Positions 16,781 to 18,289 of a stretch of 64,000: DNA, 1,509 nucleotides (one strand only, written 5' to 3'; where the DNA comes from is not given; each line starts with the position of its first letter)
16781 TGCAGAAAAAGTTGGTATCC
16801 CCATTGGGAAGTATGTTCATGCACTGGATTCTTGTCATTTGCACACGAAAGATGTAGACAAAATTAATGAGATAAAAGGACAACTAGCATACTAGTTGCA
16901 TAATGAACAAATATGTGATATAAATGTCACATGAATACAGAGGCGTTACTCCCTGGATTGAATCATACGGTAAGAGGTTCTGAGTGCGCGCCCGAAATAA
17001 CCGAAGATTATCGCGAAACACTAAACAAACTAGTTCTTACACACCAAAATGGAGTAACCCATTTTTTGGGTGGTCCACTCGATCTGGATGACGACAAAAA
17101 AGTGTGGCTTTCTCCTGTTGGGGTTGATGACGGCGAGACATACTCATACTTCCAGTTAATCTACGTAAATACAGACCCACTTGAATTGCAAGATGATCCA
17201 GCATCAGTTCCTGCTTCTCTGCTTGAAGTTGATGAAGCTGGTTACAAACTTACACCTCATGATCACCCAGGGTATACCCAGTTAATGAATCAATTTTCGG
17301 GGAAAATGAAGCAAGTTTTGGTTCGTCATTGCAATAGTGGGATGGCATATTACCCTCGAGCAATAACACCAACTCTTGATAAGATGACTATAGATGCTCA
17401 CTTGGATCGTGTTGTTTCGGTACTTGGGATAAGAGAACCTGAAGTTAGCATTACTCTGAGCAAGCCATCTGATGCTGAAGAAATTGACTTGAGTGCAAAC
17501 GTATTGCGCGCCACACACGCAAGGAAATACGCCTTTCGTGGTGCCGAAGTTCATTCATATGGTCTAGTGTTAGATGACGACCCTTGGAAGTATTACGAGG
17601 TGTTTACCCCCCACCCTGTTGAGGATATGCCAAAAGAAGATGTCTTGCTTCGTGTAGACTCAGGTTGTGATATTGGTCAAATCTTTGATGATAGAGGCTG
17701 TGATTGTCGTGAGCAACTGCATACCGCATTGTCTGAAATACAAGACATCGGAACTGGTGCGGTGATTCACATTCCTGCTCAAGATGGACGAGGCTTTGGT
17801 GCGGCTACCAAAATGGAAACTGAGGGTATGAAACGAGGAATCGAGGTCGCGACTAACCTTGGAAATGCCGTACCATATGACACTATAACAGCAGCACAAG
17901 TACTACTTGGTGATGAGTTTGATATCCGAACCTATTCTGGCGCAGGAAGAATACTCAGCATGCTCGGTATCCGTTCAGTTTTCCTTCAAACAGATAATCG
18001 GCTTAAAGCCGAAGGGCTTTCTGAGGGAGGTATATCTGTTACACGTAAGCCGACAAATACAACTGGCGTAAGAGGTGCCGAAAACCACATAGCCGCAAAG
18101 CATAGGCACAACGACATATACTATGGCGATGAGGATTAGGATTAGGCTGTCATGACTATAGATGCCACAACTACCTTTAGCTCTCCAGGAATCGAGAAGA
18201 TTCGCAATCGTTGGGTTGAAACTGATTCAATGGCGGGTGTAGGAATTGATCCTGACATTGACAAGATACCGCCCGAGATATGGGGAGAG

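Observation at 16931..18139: GTP-cyclohydrolase-II-like enzyme with a 190-aa unknown N-domain and a possibly altered active site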

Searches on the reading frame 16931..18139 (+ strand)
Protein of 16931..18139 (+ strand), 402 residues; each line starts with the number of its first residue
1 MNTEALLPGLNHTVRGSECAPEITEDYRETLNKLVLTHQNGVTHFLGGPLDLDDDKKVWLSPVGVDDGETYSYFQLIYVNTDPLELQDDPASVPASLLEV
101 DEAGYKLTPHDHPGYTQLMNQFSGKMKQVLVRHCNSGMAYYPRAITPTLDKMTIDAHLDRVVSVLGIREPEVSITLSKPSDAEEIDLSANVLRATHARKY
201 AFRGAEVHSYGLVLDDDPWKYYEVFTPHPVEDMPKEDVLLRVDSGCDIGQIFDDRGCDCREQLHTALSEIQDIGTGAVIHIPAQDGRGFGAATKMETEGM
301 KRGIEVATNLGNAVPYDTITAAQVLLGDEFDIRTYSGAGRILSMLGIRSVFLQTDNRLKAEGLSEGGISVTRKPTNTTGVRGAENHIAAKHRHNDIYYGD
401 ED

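Call 3: search_protein_families(library=pfam, proteins=[window:16931-18139:+], max_evalue=0.01)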
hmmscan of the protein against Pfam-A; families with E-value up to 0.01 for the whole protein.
window:16931-18139:+ (402 aa): 1 family
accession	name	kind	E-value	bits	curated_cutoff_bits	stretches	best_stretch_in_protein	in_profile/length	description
PF00925.25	GTP_cyclohydro2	-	1.8e-21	76.9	23.3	1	234-372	38-162/165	GTP cyclohydrolase II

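Call 4: search_protein_families(library=ncbifam, proteins=[window:16931-18139:+], max_evalue=0.01)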
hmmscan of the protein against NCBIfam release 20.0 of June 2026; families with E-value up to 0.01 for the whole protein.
window:16931-18139:+ (402 aa): 6 families
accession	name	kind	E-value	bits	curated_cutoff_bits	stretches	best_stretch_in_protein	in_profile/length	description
NF006803.0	PRK09311.1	equivalog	1.7e-21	76.4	569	1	235-373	252-378/417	bifunctional 3,4-dihydroxy-2-butanone-4-phosphate synthase/GTP cyclohydrolase II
NF001591.0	PRK00393.1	subfamily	1.6e-19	70.1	148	1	234-394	43-190/199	GTP cyclohydrolase II RibA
NF006456.0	PRK08815.1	equivalog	1.2e-18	67.5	464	1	236-386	215-351/376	GTP cyclohydrolase II RibA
TIGR00505.1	ribA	equivalog_domain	4.4e-18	65.5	205.85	1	235-391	40-184/191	GTP cyclohydrolase II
NF006806.0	PRK09319.1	equivalog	5.3e-17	61.7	764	1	232-372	255-382/561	bifunctional 3,4-dihydroxy-2-butanone-4-phosphate synthase/GTP cyclohydrolase II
NF006805.0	PRK09318.1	equivalog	5.2e-16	58.6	486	1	235-372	230-353/387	bifunctional 3,4-dihydroxy-2-butanone-4-phosphate synthase/GTP cyclohydrolase II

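Call 5: search_solved_structures(query=window:16931-18139:+, max_evalue=0.01, show_alignments=3)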
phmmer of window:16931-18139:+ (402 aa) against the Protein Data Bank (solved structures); distinct sequences matched with E-value up to 0.01: 3.
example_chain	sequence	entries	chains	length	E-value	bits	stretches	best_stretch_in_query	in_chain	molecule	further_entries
4i14_A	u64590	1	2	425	2.9e-13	52.4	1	235-373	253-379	Riboflavin biosynthesis protein RibBA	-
2bz0_A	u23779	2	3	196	2.1e-09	39.7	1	237-377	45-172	GTP CYCLOHYDROLASE II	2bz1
4rl4_A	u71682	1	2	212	1.4e-07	33.8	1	236-373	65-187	GTP cyclohydrolase-2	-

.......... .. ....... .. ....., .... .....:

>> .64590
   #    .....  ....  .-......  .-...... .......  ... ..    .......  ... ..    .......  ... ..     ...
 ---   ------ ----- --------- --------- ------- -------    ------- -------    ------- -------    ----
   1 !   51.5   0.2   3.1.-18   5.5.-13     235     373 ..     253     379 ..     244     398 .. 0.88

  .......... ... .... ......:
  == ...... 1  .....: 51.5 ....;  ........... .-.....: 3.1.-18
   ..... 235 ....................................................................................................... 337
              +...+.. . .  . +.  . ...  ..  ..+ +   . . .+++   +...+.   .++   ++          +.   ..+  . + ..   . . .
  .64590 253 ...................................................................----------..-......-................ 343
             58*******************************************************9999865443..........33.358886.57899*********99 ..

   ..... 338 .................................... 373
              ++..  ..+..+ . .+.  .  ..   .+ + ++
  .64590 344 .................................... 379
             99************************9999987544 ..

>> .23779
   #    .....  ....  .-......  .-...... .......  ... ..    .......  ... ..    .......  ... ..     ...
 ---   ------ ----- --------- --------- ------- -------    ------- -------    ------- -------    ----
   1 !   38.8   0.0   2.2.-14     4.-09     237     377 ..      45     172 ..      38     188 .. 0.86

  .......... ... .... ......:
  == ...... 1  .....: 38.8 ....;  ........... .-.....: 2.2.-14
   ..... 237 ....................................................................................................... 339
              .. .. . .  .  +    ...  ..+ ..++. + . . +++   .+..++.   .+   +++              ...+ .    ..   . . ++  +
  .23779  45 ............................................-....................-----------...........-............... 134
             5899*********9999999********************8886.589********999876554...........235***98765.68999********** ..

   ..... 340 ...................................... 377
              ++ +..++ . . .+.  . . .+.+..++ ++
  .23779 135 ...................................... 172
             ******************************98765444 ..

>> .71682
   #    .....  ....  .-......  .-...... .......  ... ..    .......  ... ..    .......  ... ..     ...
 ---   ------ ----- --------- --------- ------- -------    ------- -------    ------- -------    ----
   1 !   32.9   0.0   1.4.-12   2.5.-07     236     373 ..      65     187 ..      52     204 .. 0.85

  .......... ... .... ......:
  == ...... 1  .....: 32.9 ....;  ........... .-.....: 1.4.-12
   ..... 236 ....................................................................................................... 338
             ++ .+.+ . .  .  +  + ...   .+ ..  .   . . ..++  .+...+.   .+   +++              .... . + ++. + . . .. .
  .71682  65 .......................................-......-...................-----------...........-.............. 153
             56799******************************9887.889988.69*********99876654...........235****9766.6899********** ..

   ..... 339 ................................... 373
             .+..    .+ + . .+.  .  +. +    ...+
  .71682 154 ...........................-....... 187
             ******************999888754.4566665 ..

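Call 6: find_homologous_proteins(query=window:16931-18139:+)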
Query window:16931-18139:+ (402 aa): 80 proteins with E <= 0.001 among 5463 candidates.
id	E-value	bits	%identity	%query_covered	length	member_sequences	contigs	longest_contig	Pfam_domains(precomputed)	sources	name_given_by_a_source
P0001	1.7e-259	878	95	100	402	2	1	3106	PF00925.26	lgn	-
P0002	3.2e-214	729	78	99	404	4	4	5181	PF00925.26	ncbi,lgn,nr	ncbi:hypothetical protein KDA11_03565 [Candidatus Saccharibacteria bacterium]|nr:hypothetical protei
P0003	2.4e-189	647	70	100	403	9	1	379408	PF00925.26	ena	-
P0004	5.7e-188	643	69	100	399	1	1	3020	PF00925.26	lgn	-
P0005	6.7e-188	642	70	100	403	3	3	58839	PF00925.26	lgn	-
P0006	2.5e-187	641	68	100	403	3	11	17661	PF00925.26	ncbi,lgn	-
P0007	9.2e-186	635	68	100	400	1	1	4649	PF00925.26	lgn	-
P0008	1.9e-185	634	69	100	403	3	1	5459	PF00925.26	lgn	-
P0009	9.0e-185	632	68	100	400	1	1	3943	PF00925.26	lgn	-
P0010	6.5e-184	629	70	99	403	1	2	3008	PF00925.26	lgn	-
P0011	1.1e-183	629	67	100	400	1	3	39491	PF00925.26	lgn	-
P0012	1.3e-179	615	66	100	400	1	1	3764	PF00925.26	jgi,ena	-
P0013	2.6e-179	614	65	100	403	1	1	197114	PF00925.26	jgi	jgi:GTP cyclohydrolase II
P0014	2.0e-175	601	63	100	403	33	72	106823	PF00925.26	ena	-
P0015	5.9e-173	593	63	100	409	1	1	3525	PF00925.26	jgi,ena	-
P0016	4.2e-172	590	63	100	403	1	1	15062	PF00925.26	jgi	jgi:GTP cyclohydrolase II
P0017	1.9e-170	585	62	100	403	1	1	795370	PF00925.26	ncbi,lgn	ncbi:MAG: hypothetical protein ABIP50_02350 [Candidatus Saccharimonadales bacterium]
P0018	1.6e-168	579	61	99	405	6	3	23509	PF00925.26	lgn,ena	-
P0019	1.8e-168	578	63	100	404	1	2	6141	PF00925.26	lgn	-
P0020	4.8e-168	577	61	100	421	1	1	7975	PF00925.26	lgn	-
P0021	3.5e-164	564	61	100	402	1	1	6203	PF00925.26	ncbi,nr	ncbi:MAG: ribA [Candidatus Saccharibacteria bacterium]|nr:ribA [Candidatus Saccharibacteria bacteriu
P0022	1.7e-163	562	61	95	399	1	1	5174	PF00925.26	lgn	-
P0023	4.5e-163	561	60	100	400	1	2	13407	PF00925.26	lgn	-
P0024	2.7e-162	558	61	99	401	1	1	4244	PF00925.26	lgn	-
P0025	1.1e-160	553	63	95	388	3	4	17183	PF00925.26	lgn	-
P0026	3.9e-156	538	58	99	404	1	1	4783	PF00925.26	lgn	-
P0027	3.5e-147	508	59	94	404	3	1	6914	PF00925.26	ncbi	-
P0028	9.0e-147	507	57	98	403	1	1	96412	PF00925.26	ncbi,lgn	ncbi:MAG: hypothetical protein V4702_03195 [Patescibacteria group bacterium]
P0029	2.4e-146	506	54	99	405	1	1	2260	PF00925.26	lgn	-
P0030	3.0e-141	489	55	94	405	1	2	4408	PF00925.26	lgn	-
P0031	3.0e-139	482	55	95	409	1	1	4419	PF00925.26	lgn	-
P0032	9.1e-136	471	54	95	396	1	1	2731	PF00925.26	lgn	-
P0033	1.3e-135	470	53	99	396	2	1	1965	PF00925.26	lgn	-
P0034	6.8e-135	468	53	94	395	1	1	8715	PF00925.26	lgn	-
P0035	3.5e-133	462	54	95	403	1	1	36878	PF00925.26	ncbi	-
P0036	4.0e-133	462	53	94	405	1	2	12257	PF00925.26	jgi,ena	-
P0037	4.7e-131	455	52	99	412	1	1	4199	PF00925.26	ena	-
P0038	7.8e-126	438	51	97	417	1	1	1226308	PF00925.26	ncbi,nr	ncbi:hypothetical protein IPL68_05900 [Candidatus Saccharibacteria bacterium]|nr:MAG: hypothetical p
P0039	3.8e-124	432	51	95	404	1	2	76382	PF00925.26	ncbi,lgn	-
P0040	4.1e-124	432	51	94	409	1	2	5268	PF00925.26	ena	-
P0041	2.2e-118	413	51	93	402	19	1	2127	PF00925.26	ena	-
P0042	6.4e-117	409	48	97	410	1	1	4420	PF00925.26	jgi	-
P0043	1.9e-111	391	68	61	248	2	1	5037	PF00925.26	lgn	-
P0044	4.3e-104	366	48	92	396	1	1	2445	PF00925.26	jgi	-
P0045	6.4e-95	336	43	94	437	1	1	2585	PF00925.26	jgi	jgi:GTP cyclohydrolase II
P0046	1.4e-90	322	45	92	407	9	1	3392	PF00925.26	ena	-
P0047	4.1e-83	297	40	94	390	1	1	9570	PF00925.26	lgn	-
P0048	1.8e-82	295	40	95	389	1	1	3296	PF00925.26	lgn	-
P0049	2.6e-80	288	40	94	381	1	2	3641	PF00925.26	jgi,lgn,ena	-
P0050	4.6e-80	287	39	94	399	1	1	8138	PF00925.26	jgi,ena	-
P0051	4.6e-79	284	39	93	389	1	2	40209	PF00925.26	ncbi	-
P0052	5.2e-76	274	36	95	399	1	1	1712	PF00925.26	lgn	-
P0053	5.8e-74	267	41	93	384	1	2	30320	PF00925.26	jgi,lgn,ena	-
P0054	1.0e-71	260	37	93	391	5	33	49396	PF00925.26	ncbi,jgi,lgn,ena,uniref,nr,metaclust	ncbi:hypothetical protein A2781_03545 [Candidatus Gottesmanbacteria bacterium RIFCSPHIGHO2_01_FULL_4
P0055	4.1e-68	248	39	94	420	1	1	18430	PF00925.26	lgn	-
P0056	2.6e-66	242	37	95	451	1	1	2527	PF00925.26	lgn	-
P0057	1.4e-65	240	37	99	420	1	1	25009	PF00925.26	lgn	-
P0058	1.9e-65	239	36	93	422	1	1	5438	PF00925.26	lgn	-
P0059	2.4e-64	236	39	94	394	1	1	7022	PF00925.26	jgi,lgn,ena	-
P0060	6.5e-64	234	37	97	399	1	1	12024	PF00925.26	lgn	-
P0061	1.0e-63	233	40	94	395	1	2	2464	PF00925.26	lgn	-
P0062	5.2e-63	231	37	96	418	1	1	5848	PF00925.26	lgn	-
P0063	1.1e-62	230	37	95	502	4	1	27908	PF00925.26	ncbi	ncbi:MAG: hypothetical protein RI947_1136 [Candidatus Parcubacteria bacterium]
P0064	1.4e-62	230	37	96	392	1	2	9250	PF00925.26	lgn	-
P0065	1.6e-62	230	37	95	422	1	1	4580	PF00925.26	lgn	-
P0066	3.2e-62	229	38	94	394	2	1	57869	PF00925.26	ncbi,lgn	-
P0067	5.7e-62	228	37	94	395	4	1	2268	PF00925.26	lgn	-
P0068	3.3e-58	215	38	95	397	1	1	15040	PF00925.26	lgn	-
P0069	4.6e-54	202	36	97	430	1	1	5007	PF00925.26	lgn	-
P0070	1.9e-46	177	32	90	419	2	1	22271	PF00925.26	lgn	-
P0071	7.5e-43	165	32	92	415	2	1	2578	PF00925.26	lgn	-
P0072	8.0e-41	158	33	95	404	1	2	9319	PF00925.26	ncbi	-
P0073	6.0e-38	149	33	93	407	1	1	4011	PF00925.26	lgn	-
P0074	8.1e-34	135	30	97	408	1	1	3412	PF00925.26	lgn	-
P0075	7.0e-19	86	36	46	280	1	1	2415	PF00925.26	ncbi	-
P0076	7.4e-19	86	37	44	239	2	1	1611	PF00925.26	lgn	-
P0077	1.7e-18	85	36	46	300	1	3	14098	PF00925.26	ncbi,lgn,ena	-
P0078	1.1e-17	82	38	44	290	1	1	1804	PF00925.26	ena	-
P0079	2.1e-17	81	35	44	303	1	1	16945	PF00925.26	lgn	-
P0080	7.0e-13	66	41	35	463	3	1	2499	PF00925.26,PF01872.23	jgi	-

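Call 10: search_protein_families(library=phrogs, proteins=[window:16931-18139:+], max_evalue=0.001)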
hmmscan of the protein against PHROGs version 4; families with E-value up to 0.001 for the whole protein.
window:16931-18139:+ (402 aa): 0 families

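Call 14: find_encoding_contigs(protein=P0054, flank=6000, max_places=3)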
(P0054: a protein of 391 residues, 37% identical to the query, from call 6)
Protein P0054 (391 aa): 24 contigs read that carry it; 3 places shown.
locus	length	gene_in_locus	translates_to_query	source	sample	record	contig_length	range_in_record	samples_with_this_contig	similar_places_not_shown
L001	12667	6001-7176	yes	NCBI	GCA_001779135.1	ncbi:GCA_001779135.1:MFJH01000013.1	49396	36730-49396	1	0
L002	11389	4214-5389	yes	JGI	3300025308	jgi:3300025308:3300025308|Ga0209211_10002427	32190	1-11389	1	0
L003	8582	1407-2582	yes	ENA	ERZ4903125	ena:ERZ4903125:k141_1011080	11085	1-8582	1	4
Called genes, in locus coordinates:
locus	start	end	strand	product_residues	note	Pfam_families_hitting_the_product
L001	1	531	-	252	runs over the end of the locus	PF02463:SMC_N (weak), PF00005:ABC_tran, PF13304:AAA_21 (faint)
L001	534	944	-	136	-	PF02082:Rrf2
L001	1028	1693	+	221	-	PF09335:VTT_dom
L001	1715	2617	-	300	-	PF00892:EamA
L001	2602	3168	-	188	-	PF00293:NUDIX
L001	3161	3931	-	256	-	PF00702:Hydrolase (weak), PF05116:S6PP (faint), PF08282:Hydrolase_3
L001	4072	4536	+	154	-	PF07731:Cu-oxidase_2 (faint), PF13473:Cupredoxin_1, PF00127:Copper-bind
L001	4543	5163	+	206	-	PF01794:Ferric_reduct (weak)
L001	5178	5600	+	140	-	PF00892:EamA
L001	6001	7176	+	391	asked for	PF00925:GTP_cyclohydro2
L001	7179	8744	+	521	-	PF00215:OMPdecase, PF00625:Guanylate_kin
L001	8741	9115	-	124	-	-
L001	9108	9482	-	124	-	-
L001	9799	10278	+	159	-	PF06821:Ser_hydrolase, PF00561:Abhydrolase_1 (weak)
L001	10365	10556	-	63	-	-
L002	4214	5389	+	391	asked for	PF00925:GTP_cyclohydro2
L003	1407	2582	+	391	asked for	PF00925:GTP_cyclohydro2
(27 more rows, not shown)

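Call 15: find_encoding_contigs(protein=P0072, flank=6000, max_places=2)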
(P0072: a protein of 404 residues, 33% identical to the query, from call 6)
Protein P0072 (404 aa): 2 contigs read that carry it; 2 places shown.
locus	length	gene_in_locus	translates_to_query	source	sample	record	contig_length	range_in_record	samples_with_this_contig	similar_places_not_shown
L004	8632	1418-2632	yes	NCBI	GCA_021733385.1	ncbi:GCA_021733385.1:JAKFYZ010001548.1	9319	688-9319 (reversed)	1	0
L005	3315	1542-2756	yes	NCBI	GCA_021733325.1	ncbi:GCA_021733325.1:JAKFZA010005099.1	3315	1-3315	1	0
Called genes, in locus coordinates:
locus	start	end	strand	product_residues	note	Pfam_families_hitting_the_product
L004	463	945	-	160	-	-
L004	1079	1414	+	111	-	-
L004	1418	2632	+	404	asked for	PF00925:GTP_cyclohydro2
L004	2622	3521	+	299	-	PF00215:OMPdecase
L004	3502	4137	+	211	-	PF13191:AAA_16 (weak), PF00625:Guanylate_kin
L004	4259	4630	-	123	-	-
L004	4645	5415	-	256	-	PF07366:SnoaL (weak), PF00196:GerE, PF08281:Sigma70_r4_2 (faint)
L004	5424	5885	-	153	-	PF00293:NUDIX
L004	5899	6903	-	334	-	-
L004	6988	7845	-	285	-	-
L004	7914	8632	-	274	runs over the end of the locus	PF00196:GerE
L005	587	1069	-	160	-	-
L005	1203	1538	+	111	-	-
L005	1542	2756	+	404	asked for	PF00925:GTP_cyclohydro2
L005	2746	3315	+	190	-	?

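Call 16: find_encoding_contigs(protein=P0063, flank=6000, max_places=2)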
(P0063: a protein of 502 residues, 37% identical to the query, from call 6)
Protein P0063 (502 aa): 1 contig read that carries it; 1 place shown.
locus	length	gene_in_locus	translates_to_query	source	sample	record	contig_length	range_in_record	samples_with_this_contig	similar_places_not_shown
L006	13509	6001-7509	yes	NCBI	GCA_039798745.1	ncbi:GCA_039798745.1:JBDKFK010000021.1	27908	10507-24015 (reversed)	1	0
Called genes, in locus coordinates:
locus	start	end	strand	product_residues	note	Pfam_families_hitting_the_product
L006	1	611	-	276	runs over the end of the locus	PF00215:OMPdecase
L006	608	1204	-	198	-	PF00156:Pribosyltran (weak)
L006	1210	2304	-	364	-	PF01180:DHO_dh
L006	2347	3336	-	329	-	PF01979:Amidohydro_1, PF07969:Amidohydro_3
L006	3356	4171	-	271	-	PF19420:DDAH_eukar, PF02274:ADI (weak)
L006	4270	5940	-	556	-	PF00764:Arginosuc_synth, PF06508:QueC (weak), PF20979:Arginosuc_syn_C, PF02142:MGS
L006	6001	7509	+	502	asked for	PF00925:GTP_cyclohydro2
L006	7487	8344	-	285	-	-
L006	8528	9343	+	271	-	PF00294:PfkB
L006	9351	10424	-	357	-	-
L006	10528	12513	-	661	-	-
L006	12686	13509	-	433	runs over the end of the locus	PF01663:Phosphodiest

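Call 17: find_encoding_contigs(protein=window:16931-18139:+, flank=10000, max_places=3)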
Protein window:16931-18139:+ (402 aa): 1 contig read that carries it; 1 place shown.
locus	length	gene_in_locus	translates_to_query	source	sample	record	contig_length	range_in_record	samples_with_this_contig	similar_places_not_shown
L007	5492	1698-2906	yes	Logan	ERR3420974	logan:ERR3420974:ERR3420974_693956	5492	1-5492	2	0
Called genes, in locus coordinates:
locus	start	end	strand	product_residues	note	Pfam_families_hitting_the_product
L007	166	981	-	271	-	PF03266:NTPase_1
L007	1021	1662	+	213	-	PF00303:Thymidylat_synt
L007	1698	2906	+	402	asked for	PF00925:GTP_cyclohydro2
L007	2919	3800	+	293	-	PF00215:OMPdecase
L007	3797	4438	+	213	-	PF00625:Guanylate_kin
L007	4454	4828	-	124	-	-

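Call 18: find_encoding_contigs(protein=P0038, flank=8000, max_places=2)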
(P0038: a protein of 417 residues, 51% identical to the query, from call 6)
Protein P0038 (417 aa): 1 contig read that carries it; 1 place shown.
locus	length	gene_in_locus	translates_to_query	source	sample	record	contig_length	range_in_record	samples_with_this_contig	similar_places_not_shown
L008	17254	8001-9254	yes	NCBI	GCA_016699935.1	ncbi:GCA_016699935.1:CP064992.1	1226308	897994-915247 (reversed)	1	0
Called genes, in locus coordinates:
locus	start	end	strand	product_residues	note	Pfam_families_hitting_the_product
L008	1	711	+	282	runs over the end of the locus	PF05569:Peptidase_M56 (weak), PF01435:Peptidase_M48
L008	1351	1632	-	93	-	PF01180:DHO_dh (weak)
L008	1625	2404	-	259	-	PF01180:DHO_dh (weak)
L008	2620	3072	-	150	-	PF00156:Pribosyltran (weak)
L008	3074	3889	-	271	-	PF00215:OMPdecase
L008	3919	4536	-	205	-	-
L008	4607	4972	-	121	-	-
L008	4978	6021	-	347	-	PF13384:HTH_23 (weak), PF00665:rve, PF13683:rve_3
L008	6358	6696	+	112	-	PF00892:EamA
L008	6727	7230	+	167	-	PF00892:EamA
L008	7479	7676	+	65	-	-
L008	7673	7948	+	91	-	PF00303:Thymidylat_synt (weak)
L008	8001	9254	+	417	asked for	PF00925:GTP_cyclohydro2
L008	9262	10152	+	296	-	PF00215:OMPdecase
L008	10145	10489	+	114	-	PF13191:AAA_16 (weak)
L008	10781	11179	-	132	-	-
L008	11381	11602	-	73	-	-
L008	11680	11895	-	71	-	-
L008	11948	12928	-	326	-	PF00206:Lyase_1, PF08328:ASL_C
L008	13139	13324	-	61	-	-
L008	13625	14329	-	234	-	PF01259:SAICAR_synt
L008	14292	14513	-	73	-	PF01259:SAICAR_synt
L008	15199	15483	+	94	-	PF22660:RS_preATP-grasp-like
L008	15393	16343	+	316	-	PF02222:ATP-grasp, PF07478:Dala_Dala_lig_C (weak), PF17769:PurK_C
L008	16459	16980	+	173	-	PF00731:AIRC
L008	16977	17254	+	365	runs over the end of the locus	PF00586:AIRS, PF02769:AIRS_C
